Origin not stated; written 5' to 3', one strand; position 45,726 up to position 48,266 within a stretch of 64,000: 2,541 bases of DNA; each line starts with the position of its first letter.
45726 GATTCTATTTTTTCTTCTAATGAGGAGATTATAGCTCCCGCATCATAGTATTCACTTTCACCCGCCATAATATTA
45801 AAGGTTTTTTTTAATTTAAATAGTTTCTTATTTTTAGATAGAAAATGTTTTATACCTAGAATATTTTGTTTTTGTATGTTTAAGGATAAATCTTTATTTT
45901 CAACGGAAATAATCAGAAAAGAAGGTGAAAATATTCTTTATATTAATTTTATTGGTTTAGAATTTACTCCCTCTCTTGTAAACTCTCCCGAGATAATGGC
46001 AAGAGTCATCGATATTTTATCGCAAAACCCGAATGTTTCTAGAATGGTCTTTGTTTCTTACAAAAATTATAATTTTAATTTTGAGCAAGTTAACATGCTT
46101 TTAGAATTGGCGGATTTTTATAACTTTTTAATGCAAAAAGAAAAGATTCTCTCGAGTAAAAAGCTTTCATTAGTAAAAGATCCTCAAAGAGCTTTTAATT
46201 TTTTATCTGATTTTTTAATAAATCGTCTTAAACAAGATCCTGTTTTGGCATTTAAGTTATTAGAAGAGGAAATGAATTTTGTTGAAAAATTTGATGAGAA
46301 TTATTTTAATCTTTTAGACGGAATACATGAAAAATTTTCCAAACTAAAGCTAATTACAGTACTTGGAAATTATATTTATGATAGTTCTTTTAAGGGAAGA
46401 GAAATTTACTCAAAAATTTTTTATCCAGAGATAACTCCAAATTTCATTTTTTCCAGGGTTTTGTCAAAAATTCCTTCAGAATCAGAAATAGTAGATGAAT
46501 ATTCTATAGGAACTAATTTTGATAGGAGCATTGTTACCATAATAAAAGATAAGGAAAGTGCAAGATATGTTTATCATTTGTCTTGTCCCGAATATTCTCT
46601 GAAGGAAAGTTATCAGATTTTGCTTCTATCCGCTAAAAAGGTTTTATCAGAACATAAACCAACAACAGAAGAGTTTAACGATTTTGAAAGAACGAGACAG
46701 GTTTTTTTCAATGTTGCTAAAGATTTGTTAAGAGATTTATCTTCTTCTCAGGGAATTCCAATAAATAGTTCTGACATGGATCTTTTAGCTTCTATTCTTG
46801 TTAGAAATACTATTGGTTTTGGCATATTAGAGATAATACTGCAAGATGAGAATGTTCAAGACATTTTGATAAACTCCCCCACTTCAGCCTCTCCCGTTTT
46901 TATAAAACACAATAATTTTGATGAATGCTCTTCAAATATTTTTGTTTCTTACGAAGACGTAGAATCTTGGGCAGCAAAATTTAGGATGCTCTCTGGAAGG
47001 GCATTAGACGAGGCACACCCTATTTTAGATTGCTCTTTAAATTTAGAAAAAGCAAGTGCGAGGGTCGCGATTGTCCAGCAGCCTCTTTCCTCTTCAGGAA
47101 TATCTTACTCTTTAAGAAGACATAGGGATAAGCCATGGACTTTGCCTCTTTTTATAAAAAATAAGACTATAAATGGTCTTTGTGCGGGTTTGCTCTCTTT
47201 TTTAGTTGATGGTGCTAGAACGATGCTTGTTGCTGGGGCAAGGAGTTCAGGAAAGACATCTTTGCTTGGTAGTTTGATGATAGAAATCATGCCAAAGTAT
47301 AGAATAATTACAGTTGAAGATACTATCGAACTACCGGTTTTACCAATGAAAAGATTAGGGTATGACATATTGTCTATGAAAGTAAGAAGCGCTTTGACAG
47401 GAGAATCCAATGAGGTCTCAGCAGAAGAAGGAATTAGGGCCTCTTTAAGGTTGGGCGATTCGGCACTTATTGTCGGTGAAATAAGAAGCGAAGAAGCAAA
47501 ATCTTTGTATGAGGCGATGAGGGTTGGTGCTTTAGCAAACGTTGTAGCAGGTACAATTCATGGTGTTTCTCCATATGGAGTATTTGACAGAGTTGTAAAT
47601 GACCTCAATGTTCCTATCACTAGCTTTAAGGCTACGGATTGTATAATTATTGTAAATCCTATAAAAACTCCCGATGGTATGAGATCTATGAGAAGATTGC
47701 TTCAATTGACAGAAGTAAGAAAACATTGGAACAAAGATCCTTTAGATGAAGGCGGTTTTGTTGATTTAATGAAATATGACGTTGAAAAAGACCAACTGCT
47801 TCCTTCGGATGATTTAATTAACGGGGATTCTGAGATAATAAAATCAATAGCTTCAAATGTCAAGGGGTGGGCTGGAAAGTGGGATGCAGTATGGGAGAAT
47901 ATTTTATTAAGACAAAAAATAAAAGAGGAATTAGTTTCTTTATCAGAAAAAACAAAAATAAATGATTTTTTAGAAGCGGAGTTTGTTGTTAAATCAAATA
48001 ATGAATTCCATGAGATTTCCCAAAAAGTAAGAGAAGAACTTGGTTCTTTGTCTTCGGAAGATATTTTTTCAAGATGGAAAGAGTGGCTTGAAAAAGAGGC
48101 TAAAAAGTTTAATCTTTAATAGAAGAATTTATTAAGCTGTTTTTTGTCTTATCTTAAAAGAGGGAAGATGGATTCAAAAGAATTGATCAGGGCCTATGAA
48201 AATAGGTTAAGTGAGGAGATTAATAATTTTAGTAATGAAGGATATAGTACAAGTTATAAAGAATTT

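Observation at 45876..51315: Core of an archaeal type IV pilus assembly machine (FlaI-like ATPase, FlaJ/TadC-like platform, FlaK/PibD-like peptidase) with no archaellins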

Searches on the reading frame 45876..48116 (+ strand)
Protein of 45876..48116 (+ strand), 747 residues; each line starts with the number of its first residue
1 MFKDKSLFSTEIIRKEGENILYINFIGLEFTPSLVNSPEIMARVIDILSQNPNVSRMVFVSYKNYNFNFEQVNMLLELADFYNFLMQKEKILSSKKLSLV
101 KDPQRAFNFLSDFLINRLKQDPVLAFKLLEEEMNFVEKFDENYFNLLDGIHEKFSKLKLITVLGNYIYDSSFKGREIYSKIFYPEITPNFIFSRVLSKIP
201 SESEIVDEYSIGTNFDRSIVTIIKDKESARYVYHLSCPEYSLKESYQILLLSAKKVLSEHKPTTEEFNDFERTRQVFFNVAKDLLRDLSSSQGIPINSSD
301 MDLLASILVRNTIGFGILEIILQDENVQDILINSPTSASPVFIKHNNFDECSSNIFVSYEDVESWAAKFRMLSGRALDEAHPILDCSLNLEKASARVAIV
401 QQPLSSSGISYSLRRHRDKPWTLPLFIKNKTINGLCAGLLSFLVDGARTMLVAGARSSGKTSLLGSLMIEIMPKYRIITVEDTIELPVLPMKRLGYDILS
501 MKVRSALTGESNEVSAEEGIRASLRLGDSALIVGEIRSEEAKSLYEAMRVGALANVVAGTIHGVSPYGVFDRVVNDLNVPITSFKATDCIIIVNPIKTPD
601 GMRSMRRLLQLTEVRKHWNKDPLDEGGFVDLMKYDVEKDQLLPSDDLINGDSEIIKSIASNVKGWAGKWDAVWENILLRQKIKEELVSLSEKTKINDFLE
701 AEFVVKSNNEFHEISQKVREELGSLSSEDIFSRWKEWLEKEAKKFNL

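Call 3: search_protein_families(library=pfam, proteins=[window:45876-48116:+], max_evalue=0.01)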
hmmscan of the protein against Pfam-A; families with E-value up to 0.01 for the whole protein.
window:45876-48116:+ (747 aa): 1 family
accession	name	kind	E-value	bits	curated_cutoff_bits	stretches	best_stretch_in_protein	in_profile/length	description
PF00437.27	T2SSE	-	2.6e-13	49.8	24.9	1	391-574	88-256/370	Type II/IV secretion system protein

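Call 4: search_protein_families(library=ncbifam, proteins=[window:45876-48116:+], max_evalue=0.01)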
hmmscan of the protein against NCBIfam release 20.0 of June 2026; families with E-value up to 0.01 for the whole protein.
window:45876-48116:+ (747 aa): 15 families
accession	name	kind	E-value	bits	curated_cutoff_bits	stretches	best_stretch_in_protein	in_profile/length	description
TIGR03819.1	heli_sec_ATPase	hypoth_equivalog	5.9e-39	134.2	373.15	1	298-573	35-297/340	TadA family conjugal transfer-associated ATPase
NF058587.1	archaellum_moto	equivalog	8.9e-38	130.3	550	1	269-688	112-501/527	archaellum flagellar ATPase motor FlaI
NF053672.1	bindosome_BasE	exception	1e-22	80.6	1000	1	306-667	130-472/512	bindosome assembly system ATPase subunit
TIGR02788.1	VirB11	equivalog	7.8e-21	74.4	249.95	2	443-575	140-264/308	P-type DNA transfer ATPase VirB11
TIGR02782.1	TrbB_P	equivalog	2.7e-17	63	304.55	1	320-598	16-280/303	P-type conjugative transfer ATPase TrbB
NF010425.0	PRK13851.1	equivalog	5.3e-14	51.9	461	1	431-573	146-280/344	type IV secretion system protein VirB11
NF041000.1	ATPase_ComGA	equivalog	1.8e-11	43.6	300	1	448-586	129-254/267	competence type IV pilus ATPase ComGA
NF010475.0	PRK13900.1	equivalog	9.7e-11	41.3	389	1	439-566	152-272/333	type IV secretion system ATPase VirB11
NF010469.0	PRK13894.1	subfamily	7.9e-09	35.3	508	1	373-572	78-263/320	conjugal transfer ATPase TrbB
TIGR02525.1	plasmid_TraJ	equivalog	3.5e-07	29.5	368.3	1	441-604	143-306/372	plasmid transfer ATPase TraJ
TIGR01420.1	pilT_fam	subfamily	5.5e-06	25.8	319.1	1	449-575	124-241/343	PilT/PilU family type 4a pilus ATPase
NF010407.0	PRK13833.1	subfamily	5.9e-06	25.9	499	1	378-567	78-253/323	conjugal transfer protein TrbB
TIGR02533.1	type_II_gspE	equivalog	0.00023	20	630.25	1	449-574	245-357/486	type II secretion system ATPase GspE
NF007755.0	PRK10436.1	equivalog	0.0011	17.7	617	1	449-573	221-332/465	type II secretion system protein GspE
NF053534.1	T4PilAsmATPsTfpB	equivalog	0.0054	15.2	850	1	450-563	339-439/584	type IV pilus assembly ATPase TfpB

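Call 12: find_homologous_proteins(query=window:45876-48116:+, max_evalue=1e-10)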
Query window:45876-48116:+ (747 aa): 3782 proteins with E <= 1e-10 among 8000 candidates; the best 120 are listed.
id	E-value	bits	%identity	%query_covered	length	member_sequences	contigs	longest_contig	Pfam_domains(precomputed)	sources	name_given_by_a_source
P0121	0.0e+0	1645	100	100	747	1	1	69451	PF00437.27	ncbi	ncbi:MAG: type II/IV secretion system ATPase subunit [Candidatus Pacearchaeota archaeon]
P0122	0.0e+0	1341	80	100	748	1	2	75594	PF00437.27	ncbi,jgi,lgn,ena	-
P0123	0.0e+0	1324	77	99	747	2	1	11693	PF00437.27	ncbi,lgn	ncbi:MAG: type II/IV secretion system ATPase subunit [Candidatus Pacearchaeota archaeon]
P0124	0.0e+0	1143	66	100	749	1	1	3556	PF00437.27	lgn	-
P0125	0.0e+0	1143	68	100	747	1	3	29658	PF00437.27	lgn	-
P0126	0.0e+0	1143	68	100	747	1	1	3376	PF00437.27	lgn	-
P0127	0.0e+0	1131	66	100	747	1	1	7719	PF00437.27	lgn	-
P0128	0.0e+0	1128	67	100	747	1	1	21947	PF00437.27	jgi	-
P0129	0.0e+0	1126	65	100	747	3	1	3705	PF00437.27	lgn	-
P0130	0.0e+0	1125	65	100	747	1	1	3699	PF00437.27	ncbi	-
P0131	0.0e+0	1124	66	100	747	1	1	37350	PF00437.27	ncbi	-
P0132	0.0e+0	1117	66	100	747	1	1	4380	PF00437.27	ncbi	-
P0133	0.0e+0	1113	66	100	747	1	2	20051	PF00437.27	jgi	jgi:archaeal flagellar protein FlaI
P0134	0.0e+0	1109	66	100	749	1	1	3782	PF00437.27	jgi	jgi:type IV secretory pathway ATPase VirB11/archaellum biosynthesis ATPase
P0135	0.0e+0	1069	63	100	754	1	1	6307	PF00437.27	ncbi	-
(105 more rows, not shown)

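Call 18: search_solved_structures(query=A2, max_evalue=0.001, show_alignments=1)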
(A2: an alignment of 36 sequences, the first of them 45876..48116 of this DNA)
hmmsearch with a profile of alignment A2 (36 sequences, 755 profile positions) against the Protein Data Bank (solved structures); distinct sequences matched with E-value up to 0.001: 9.
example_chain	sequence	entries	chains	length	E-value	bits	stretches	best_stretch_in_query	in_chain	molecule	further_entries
2oap_1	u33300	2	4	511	3.6e-29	104.6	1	209-647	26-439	Type II secretion system protein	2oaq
8rkd_E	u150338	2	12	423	6.2e-27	97.2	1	290-622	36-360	Pilus assembly ATPase CpaF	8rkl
8rjf_A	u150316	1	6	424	6.2e-27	97.2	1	290-622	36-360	Pilus assembly ATPase CpaF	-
9e24_A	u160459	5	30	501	1e-26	96.5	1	290-622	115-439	CpaF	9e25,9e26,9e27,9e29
4ii7_A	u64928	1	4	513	1.3e-16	63.1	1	316-650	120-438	FlaI ATPase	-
4ihq_A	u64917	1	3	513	1.2e-15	59.9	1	316-650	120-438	FlaI ATPase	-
6bge_A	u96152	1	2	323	1e-08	36.9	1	388-583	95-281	VirB11-like protein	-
1g6o_A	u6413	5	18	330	1.1e-08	36.9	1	388-583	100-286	CAG-ALPHA | virB11 homolog | Cag-alfa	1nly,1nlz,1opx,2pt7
2gza_A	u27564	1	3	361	8.4e-08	33.9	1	448-552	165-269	Type IV secretion system protein VirB11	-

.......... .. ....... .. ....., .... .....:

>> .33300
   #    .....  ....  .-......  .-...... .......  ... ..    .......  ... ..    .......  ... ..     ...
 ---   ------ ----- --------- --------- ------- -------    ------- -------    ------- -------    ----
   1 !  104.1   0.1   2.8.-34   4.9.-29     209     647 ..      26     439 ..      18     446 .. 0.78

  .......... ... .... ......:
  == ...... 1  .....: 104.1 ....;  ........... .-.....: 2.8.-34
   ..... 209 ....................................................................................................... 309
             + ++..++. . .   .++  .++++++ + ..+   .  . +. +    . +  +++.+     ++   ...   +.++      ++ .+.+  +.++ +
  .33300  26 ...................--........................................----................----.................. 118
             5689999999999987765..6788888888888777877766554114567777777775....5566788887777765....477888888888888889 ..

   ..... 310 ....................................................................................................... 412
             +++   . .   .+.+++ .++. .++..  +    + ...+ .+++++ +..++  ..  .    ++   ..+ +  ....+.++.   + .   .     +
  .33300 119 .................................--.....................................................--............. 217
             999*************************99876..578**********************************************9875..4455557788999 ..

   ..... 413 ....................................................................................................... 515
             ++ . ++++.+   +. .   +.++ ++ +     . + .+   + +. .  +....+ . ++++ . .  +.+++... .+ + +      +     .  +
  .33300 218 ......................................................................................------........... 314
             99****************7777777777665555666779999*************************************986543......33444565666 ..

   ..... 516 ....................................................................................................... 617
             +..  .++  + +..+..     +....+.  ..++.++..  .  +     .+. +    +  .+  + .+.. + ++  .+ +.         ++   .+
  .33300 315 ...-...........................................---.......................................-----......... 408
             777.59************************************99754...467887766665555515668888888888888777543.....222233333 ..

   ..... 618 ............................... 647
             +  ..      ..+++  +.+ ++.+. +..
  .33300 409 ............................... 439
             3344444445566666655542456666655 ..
